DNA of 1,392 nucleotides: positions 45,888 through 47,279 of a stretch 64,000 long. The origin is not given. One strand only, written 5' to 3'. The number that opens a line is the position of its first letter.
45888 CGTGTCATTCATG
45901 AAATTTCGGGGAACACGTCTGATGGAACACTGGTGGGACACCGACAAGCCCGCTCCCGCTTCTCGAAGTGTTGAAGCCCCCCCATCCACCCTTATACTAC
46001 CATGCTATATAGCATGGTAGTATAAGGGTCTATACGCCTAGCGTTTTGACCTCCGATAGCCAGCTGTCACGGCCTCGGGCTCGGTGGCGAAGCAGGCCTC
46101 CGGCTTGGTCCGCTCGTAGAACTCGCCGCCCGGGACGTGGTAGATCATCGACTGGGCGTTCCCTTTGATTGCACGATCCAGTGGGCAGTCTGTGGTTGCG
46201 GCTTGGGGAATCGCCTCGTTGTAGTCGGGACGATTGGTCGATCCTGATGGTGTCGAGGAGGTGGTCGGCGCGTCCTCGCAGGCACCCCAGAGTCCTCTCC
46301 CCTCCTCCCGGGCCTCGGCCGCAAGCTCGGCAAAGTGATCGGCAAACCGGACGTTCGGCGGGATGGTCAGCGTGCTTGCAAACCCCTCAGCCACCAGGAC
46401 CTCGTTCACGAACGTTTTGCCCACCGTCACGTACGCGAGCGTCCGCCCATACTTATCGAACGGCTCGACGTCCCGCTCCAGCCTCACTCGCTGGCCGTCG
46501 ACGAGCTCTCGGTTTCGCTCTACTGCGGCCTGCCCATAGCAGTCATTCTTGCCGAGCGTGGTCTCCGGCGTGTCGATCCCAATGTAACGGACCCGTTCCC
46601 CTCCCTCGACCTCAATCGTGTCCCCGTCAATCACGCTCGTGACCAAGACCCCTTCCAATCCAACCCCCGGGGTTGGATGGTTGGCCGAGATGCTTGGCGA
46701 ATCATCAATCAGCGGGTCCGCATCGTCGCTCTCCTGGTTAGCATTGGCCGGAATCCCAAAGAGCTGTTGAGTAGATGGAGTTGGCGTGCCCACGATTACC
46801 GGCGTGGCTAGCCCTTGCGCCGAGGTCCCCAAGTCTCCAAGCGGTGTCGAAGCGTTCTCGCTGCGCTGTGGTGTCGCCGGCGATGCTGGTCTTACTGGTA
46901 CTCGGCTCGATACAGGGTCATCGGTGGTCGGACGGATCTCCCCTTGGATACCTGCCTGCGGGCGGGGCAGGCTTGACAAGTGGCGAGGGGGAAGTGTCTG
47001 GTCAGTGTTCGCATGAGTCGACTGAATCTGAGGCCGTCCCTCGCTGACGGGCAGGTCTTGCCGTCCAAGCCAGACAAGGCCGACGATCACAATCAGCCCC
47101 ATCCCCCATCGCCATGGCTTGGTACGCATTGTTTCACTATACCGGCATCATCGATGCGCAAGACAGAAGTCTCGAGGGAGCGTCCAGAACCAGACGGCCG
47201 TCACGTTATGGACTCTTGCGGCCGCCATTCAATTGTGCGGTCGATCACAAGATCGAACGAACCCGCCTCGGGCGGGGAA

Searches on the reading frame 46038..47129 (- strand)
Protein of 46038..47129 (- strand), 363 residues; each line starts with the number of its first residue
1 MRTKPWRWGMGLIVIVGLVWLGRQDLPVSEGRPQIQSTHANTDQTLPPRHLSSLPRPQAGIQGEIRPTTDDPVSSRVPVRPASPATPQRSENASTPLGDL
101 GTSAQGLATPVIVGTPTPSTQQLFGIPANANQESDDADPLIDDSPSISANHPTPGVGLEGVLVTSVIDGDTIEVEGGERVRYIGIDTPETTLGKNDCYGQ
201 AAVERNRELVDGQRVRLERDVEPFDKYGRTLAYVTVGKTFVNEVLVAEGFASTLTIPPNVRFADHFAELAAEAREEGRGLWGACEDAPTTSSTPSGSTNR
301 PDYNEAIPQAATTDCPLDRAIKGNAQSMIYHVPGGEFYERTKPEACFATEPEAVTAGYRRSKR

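Call 44: search_protein_families(library=pfam, proteins=[window:46038-47129:-], max_evalue=0.001)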
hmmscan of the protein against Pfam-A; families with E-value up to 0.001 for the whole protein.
window:46038-47129:- (363 aa): 1 family
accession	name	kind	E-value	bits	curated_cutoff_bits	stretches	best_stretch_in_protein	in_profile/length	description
PF00565.23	SNase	-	7.8e-20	71.8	21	1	179-281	1-105/107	Staphylococcal nuclease homologue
